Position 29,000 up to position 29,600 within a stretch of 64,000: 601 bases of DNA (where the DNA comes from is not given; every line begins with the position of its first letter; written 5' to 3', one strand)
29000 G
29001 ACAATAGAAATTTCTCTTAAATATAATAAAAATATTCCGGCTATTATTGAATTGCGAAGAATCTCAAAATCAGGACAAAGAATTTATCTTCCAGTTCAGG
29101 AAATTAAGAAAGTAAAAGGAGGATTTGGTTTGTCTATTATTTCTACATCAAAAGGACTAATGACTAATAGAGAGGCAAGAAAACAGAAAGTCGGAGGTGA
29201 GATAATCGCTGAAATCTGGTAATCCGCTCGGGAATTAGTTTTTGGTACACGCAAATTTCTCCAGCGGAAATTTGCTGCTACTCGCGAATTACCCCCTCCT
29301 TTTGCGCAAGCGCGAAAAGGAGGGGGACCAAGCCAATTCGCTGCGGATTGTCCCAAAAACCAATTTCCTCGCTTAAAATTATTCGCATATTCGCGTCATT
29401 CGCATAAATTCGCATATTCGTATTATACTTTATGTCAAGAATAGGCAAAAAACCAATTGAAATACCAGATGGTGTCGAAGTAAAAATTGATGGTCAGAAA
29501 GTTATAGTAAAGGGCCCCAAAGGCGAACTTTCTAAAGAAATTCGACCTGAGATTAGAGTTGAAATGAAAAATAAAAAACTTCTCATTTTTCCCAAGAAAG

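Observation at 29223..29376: MITE-like element with terminal inverted repeats and interchangeable GC-hairpin core (2 copies)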

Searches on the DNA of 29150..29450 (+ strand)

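Call 14: search_rna_families(source=window, start=29150, end=29450, threshold=evalue, max_evalue=10)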
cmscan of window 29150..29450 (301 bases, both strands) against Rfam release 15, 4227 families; matches with E-value up to 10: 1.
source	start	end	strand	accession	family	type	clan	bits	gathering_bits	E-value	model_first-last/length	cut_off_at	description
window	29324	29370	+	RF01792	eiav_FSE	Cis-reg; frameshift_element;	-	11.7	40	2.8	1-35/35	no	ribosomal frameshift site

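Call 27: build_rna_model(alignment_id=A3)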
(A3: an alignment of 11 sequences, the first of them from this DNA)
Model R1 built from alignment A3 (11 sequences, 155 columns); structure: RNAalifold consensus.
model positions 136; base pairs 44; branch points 1; effective number of sequences 0.89; information 0.589 bits per position. Calibrated on 0.2 Mb of random sequence (short: E-values are rough).
structure used (alignment columns):
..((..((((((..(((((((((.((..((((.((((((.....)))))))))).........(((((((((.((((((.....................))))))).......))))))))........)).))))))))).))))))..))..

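Call 28: search_with_rna_model(model_id=R1, sources=[window, L005, L006, L007, L008, L009, L010, L011, L012, L013, L014, L015, L016, L017, L018, L019, L020, L021, L022, L023, L024, L025, L026, L027, L028, L029, L030, L031, L032, L033, L034, L035, L036, L037, L038, L039, L040, L041, L042, L043, L044, L045, L046, L047, L048, L049, L050, L051, L052, L053, L054, L055, L056, L057, L058, L059, L060, L061, L062], max_evalue=1, make_alignment=true)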
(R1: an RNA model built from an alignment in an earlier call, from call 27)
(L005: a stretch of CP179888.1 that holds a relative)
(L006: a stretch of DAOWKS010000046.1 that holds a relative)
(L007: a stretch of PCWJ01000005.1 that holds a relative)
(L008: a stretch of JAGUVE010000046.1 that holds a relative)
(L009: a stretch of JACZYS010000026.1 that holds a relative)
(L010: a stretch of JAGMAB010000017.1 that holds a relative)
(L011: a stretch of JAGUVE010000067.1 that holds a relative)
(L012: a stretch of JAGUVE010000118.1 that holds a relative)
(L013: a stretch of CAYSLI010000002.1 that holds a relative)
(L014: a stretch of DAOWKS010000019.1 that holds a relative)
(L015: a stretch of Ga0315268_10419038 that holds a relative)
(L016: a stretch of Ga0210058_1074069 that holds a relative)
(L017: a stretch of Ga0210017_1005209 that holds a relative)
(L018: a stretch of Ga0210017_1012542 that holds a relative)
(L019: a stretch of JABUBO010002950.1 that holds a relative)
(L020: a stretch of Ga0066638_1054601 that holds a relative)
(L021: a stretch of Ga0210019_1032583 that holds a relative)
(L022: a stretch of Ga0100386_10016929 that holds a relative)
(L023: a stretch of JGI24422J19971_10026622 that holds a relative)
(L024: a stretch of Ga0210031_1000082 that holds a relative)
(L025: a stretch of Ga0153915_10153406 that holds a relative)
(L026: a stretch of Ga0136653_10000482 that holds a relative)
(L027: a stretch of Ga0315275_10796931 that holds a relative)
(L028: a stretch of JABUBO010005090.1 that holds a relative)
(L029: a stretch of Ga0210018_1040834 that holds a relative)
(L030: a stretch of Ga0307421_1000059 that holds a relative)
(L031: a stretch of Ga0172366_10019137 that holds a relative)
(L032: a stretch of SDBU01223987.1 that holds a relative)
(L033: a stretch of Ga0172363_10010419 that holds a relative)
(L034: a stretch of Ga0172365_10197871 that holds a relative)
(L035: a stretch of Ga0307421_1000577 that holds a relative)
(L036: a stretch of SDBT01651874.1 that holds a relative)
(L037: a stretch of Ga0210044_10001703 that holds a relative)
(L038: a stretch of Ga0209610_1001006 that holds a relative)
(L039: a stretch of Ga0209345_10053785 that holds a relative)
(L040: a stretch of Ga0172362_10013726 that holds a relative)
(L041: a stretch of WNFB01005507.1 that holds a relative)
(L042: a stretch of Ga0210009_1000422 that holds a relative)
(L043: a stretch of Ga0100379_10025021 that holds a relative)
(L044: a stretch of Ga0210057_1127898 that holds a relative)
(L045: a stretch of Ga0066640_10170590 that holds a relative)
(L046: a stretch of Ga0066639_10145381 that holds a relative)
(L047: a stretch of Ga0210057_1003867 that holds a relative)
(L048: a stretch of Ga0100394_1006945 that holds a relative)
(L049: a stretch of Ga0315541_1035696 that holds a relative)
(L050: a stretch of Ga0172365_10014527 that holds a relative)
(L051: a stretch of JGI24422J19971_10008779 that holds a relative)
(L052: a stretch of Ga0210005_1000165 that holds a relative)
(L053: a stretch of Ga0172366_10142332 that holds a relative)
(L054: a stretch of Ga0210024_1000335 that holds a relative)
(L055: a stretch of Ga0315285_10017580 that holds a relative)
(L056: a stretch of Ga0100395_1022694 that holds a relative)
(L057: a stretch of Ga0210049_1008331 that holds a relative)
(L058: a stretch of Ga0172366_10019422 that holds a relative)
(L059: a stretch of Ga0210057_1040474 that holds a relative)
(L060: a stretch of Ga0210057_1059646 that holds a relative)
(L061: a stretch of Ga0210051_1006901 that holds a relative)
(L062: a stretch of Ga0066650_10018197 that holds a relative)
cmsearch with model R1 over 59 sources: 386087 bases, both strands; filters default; matches with E-value up to 1: 113.
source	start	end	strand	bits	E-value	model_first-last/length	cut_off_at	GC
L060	734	869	-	160.6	1.7e-40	1-136/136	no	0.49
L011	751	884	-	159.3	4e-40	1-136/136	no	0.53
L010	938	1074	-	159.1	4.4e-40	1-136/136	no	0.53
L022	692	828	-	158.1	8.1e-40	1-136/136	no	0.5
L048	6523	6659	-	158.1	8.1e-40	1-136/136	no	0.5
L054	6692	6828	-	158.1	8.1e-40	1-136/136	no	0.5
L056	1151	1286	-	156.8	1.8e-39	1-136/136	no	0.5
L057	7099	7234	+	156.8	1.8e-39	1-136/136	no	0.5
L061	5934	6069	-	156.8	1.8e-39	1-136/136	no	0.5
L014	6367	6503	+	156.8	1.9e-39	1-136/136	no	0.5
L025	1142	1275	+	152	3.8e-38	1-136/136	no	0.46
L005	4015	4148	+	150.8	8.1e-38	1-136/136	no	0.49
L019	2261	2394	-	150.8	8.1e-38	1-136/136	no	0.49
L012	1961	2094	-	150.4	1e-37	1-136/136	no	0.5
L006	7314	7447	-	150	1.3e-37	1-136/136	no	0.51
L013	6218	6354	+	149.7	1.6e-37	1-136/136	no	0.51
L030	2107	2243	-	149.7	1.6e-37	1-136/136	no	0.51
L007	4002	4146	-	149.4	1.9e-37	1-136/136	no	0.46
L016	639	783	+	149.4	1.9e-37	1-136/136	no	0.46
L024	1887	2031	+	149.4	1.9e-37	1-136/136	no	0.46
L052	3650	3794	-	149.4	1.9e-37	1-136/136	no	0.46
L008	1544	1678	+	149.1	2.4e-37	1-136/136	no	0.54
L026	6530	6661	-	148.9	2.5e-37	1-136/136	no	0.52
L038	7338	7469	+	148.9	2.5e-37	1-136/136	no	0.52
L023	748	899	-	148.7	2.9e-37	1-136/136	no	0.51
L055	4045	4181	+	148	4.5e-37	1-136/136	no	0.5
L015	11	144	-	146.8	1e-36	1-136/136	no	0.5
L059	2972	3112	-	146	1.6e-36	1-136/136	no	0.52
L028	2324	2455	-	144.9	3.3e-36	1-136/136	no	0.48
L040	6141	6284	+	143.5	7.7e-36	1-136/136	no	0.45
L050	2571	2714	+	143.5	7.7e-36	1-136/136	no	0.45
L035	4418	4553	+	143.5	7.8e-36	1-136/136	no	0.49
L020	583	717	-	142.6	1.4e-35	1-136/136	no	0.49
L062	1525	1668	+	142.2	1.7e-35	1-136/136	no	0.47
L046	1430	1569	+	139.7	8.4e-35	1-136/136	no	0.51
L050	5140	5284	+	138.9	1.3e-34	1-136/136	no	0.43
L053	147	291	-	138.9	1.3e-34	1-136/136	no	0.43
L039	1279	1410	-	138.5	1.7e-34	1-136/136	no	0.51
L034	1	142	-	136.4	6.6e-34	1-133/136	3'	0.44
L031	4602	4738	-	135.8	9.3e-34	1-136/136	no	0.5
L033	5137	5273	-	135.8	9.3e-34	1-136/136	no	0.5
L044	490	627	+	134.8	1.7e-33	1-136/136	no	0.48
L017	4206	4373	+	134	2.9e-33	1-136/136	no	0.47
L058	2395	2538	-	133.6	3.6e-33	1-136/136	no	0.43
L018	5615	5763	+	133.3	4.4e-33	1-136/136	no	0.55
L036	530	669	+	131.9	1.1e-32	1-136/136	no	0.51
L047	13301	13435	-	124.5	1.1e-30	1-136/136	no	0.49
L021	2023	2157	+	123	2.8e-30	1-136/136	no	0.48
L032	1394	1530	-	123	2.9e-30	8-136/136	5'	0.48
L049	1280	1412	-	120.2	1.6e-29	1-136/136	no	0.4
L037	4929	5074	+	118.5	4.7e-29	1-136/136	no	0.48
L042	1836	1981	-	118.5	4.7e-29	1-136/136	no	0.48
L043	585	730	-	118.5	4.7e-29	1-136/136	no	0.48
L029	1244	1353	-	111.8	3.1e-27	28-136/136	5'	0.53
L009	1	95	+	79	2.4e-18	46-136/136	5'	0.47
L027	1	99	-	71.5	2.7e-16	1-91/136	3'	0.52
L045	1118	1193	+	62.4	7.6e-14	1-77/136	3'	0.5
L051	6164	6251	+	59.2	5.7e-13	1-83/136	3'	0.47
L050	3687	3841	+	48.4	5.1e-10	1-136/136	no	0.52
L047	13301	13435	+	33.2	6.6e-06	1-136/136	no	0.49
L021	2023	2157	-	33.2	6.8e-06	1-136/136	no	0.48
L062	1525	1668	-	32.7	8.9e-06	1-136/136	no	0.47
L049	1280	1412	+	31.5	1.9e-05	1-136/136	no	0.4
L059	2972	3112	+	30.8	3e-05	1-136/136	no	0.52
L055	1565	1731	+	30.4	3.7e-05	1-136/136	no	0.47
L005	4015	4148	-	29.6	6.1e-05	1-136/136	no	0.49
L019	2261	2394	+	29.6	6.1e-05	1-136/136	no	0.49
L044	490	627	-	28.7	0.00011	1-136/136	no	0.48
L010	938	1074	+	28.1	0.00016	1-136/136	no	0.53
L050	2571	2714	-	27.3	0.00026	1-136/136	no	0.45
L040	6141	6284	-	27.3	0.00026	1-136/136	no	0.45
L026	6530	6661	+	27.3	0.00027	1-136/136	no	0.52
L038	7338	7469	-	27.3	0.00027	1-136/136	no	0.52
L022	692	828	+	27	0.00032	1-136/136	no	0.5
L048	6523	6659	+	27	0.00032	1-136/136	no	0.5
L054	6692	6828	+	27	0.00032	1-136/136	no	0.5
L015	11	144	+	26.8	0.00037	1-136/136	no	0.5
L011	751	884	+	26.5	0.00043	1-136/136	no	0.53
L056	1151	1286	+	26.5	0.00043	1-136/136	no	0.5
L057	7099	7234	-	26.5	0.00043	1-136/136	no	0.5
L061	5934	6069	+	26.5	0.00043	1-136/136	no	0.5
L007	4002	4146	+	26.5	0.00043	1-136/136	no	0.46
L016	639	783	-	26.5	0.00043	1-136/136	no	0.46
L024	1887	2031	-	26.5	0.00043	1-136/136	no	0.46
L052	3650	3794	+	26.5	0.00043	1-136/136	no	0.46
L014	6367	6503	-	26.4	0.00045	1-136/136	no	0.5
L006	7314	7447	+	26.1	0.00054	1-136/136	no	0.51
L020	583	717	+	25.9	0.00063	1-136/136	no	0.49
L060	734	869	+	25.9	0.00064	1-136/136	no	0.49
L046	1430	1569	-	25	0.0011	1-136/136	no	0.51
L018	5615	5763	-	25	0.0011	1-136/136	no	0.55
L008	1544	1678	-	24.1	0.002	1-136/136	no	0.54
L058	2395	2538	+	24.1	0.002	1-136/136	no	0.43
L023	748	899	+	23.6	0.0026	1-136/136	no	0.51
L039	1279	1410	+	23.1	0.0037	1-136/136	no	0.51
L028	2324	2455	+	23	0.0039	1-136/136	no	0.48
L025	1139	1275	-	21.9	0.0077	1-136/136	no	0.46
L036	528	669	-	20.7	0.017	1-136/136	no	0.51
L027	1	99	+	20.3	0.022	22-136/136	5'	0.52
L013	6218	6354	-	20.2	0.022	1-136/136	no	0.51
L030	2107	2243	+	20.2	0.022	1-136/136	no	0.51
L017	4206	4373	-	19.3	0.039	1-136/136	no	0.47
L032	1394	1530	+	17.7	0.11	1-129/136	3'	0.48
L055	4045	4181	-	17.6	0.12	1-136/136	no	0.5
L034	1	142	+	16.8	0.19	4-136/136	5'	0.44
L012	1961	2094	+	15.8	0.36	1-136/136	no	0.5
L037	4929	5074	-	15.7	0.38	1-136/136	no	0.48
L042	1836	1981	+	15.7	0.38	1-136/136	no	0.48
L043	585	730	+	15.7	0.38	1-136/136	no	0.48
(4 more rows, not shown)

Alignment A4: 113 matches aligned to the model, 275 columns, each read 5' to 3' on its own strand. Consensus structure (alignment columns), stored with it:
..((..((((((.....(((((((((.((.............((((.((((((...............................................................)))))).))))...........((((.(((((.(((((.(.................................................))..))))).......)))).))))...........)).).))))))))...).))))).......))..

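Call 29: search_with_rna_model(model_id=R1, sources=[window, L005, L006, L007, L008, L009, L010, L011, L012, L013, L014, L015, L016, L017, L018, L019, L020, L021, L022, L023, L024, L025, L026, L027, L028, L029, L030, L031, L032, L033, L034, L035, L036, L037, L038, L039, L040, L041, L042, L043, L044, L045, L046, L047, L048, L049, L050, L051, L052, L053, L054, L055, L056, L057, L058, L059, L060, L061, L062], max_evalue=1e-9, make_alignment=true)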
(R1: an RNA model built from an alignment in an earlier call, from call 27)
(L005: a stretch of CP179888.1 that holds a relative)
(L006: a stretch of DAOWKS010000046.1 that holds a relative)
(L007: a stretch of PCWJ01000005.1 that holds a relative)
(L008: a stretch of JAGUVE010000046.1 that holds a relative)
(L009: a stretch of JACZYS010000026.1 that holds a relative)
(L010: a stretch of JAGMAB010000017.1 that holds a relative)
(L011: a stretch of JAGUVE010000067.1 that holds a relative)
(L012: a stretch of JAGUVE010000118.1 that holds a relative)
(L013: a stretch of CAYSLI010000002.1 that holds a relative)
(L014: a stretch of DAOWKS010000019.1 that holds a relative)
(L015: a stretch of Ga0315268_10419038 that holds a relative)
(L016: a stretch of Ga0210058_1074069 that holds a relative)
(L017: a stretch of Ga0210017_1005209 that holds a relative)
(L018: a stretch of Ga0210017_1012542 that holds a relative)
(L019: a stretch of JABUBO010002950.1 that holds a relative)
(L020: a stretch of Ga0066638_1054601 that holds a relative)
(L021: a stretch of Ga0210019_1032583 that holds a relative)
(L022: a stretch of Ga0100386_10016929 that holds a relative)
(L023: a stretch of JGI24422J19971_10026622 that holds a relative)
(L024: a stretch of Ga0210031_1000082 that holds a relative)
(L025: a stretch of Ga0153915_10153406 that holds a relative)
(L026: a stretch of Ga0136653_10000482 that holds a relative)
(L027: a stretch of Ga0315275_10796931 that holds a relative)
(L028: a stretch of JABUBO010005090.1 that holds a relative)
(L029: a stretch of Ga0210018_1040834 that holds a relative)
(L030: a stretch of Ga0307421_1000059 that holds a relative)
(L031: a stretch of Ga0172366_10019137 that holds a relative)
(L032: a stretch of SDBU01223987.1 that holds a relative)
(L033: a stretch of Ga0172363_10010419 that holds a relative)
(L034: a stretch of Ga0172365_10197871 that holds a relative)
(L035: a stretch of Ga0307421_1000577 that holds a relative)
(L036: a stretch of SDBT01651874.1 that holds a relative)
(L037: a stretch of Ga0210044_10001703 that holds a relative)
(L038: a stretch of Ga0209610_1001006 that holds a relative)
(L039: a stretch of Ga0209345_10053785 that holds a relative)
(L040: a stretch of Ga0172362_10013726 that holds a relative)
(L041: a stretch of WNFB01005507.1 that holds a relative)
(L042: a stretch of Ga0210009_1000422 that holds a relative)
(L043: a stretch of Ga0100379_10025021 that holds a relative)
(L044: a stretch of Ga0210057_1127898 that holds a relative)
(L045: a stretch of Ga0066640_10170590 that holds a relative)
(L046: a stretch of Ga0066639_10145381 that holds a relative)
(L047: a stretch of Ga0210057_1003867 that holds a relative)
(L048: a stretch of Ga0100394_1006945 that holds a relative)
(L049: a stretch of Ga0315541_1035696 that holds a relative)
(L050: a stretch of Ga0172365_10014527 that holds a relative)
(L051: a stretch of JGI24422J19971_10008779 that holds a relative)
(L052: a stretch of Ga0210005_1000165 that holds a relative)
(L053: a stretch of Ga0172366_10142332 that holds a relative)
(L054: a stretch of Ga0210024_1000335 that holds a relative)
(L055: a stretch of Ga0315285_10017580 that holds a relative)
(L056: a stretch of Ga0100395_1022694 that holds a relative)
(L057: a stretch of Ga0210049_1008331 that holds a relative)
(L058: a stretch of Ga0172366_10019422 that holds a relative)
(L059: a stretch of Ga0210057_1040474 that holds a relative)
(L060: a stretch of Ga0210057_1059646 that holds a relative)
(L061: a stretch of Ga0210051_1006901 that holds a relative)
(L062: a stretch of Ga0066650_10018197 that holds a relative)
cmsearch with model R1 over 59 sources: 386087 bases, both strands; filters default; matches with E-value up to 1e-9: 61.
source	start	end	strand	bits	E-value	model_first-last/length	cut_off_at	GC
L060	734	869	-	160.6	1.7e-40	1-136/136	no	0.49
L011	751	884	-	159.3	4e-40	1-136/136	no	0.53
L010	938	1074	-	159.1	4.4e-40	1-136/136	no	0.53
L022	692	828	-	158.1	8.1e-40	1-136/136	no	0.5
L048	6523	6659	-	158.1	8.1e-40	1-136/136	no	0.5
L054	6692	6828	-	158.1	8.1e-40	1-136/136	no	0.5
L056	1151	1286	-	156.8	1.8e-39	1-136/136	no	0.5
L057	7099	7234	+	156.8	1.8e-39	1-136/136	no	0.5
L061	5934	6069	-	156.8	1.8e-39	1-136/136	no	0.5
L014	6367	6503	+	156.8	1.9e-39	1-136/136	no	0.5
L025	1142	1275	+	152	3.8e-38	1-136/136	no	0.46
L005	4015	4148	+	150.8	8.1e-38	1-136/136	no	0.49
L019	2261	2394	-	150.8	8.1e-38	1-136/136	no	0.49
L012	1961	2094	-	150.4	1e-37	1-136/136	no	0.5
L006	7314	7447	-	150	1.3e-37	1-136/136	no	0.51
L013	6218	6354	+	149.7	1.6e-37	1-136/136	no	0.51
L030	2107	2243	-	149.7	1.6e-37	1-136/136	no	0.51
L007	4002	4146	-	149.4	1.9e-37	1-136/136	no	0.46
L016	639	783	+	149.4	1.9e-37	1-136/136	no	0.46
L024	1887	2031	+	149.4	1.9e-37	1-136/136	no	0.46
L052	3650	3794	-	149.4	1.9e-37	1-136/136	no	0.46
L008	1544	1678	+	149.1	2.4e-37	1-136/136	no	0.54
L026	6530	6661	-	148.9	2.5e-37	1-136/136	no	0.52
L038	7338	7469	+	148.9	2.5e-37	1-136/136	no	0.52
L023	748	899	-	148.7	2.9e-37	1-136/136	no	0.51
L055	4045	4181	+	148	4.5e-37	1-136/136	no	0.5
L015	11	144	-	146.8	1e-36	1-136/136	no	0.5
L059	2972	3112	-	146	1.6e-36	1-136/136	no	0.52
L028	2324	2455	-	144.9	3.3e-36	1-136/136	no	0.48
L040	6141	6284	+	143.5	7.7e-36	1-136/136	no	0.45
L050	2571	2714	+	143.5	7.7e-36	1-136/136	no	0.45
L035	4418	4553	+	143.5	7.8e-36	1-136/136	no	0.49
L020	583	717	-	142.6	1.4e-35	1-136/136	no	0.49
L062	1525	1668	+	142.2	1.7e-35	1-136/136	no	0.47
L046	1430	1569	+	139.7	8.4e-35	1-136/136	no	0.51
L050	5140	5284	+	138.9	1.3e-34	1-136/136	no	0.43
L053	147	291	-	138.9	1.3e-34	1-136/136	no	0.43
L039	1279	1410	-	138.5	1.7e-34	1-136/136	no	0.51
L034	1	142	-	136.4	6.6e-34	1-133/136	3'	0.44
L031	4602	4738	-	135.8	9.3e-34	1-136/136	no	0.5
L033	5137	5273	-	135.8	9.3e-34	1-136/136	no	0.5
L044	490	627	+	134.8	1.7e-33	1-136/136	no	0.48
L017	4206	4373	+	134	2.9e-33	1-136/136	no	0.47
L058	2395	2538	-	133.6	3.6e-33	1-136/136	no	0.43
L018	5615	5763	+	133.3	4.4e-33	1-136/136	no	0.55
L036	530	669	+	131.9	1.1e-32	1-136/136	no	0.51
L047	13301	13435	-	124.5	1.1e-30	1-136/136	no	0.49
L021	2023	2157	+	123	2.8e-30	1-136/136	no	0.48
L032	1394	1530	-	123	2.9e-30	8-136/136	5'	0.48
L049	1280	1412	-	120.2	1.6e-29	1-136/136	no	0.4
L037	4929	5074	+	118.5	4.7e-29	1-136/136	no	0.48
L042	1836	1981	-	118.5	4.7e-29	1-136/136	no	0.48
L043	585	730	-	118.5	4.7e-29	1-136/136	no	0.48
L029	1244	1353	-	111.8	3.1e-27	28-136/136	5'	0.53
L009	1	95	+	79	2.4e-18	46-136/136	5'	0.47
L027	1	99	-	71.5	2.7e-16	1-91/136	3'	0.52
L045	1118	1193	+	62.4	7.6e-14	1-77/136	3'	0.5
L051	6164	6251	+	59.2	5.7e-13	1-83/136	3'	0.47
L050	3687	3841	+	48.4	5.1e-10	1-136/136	no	0.52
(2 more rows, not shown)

Alignment A5: 61 matches aligned to the model, 224 columns, each read 5' to 3' on its own strand. Consensus structure (alignment columns), stored with it:
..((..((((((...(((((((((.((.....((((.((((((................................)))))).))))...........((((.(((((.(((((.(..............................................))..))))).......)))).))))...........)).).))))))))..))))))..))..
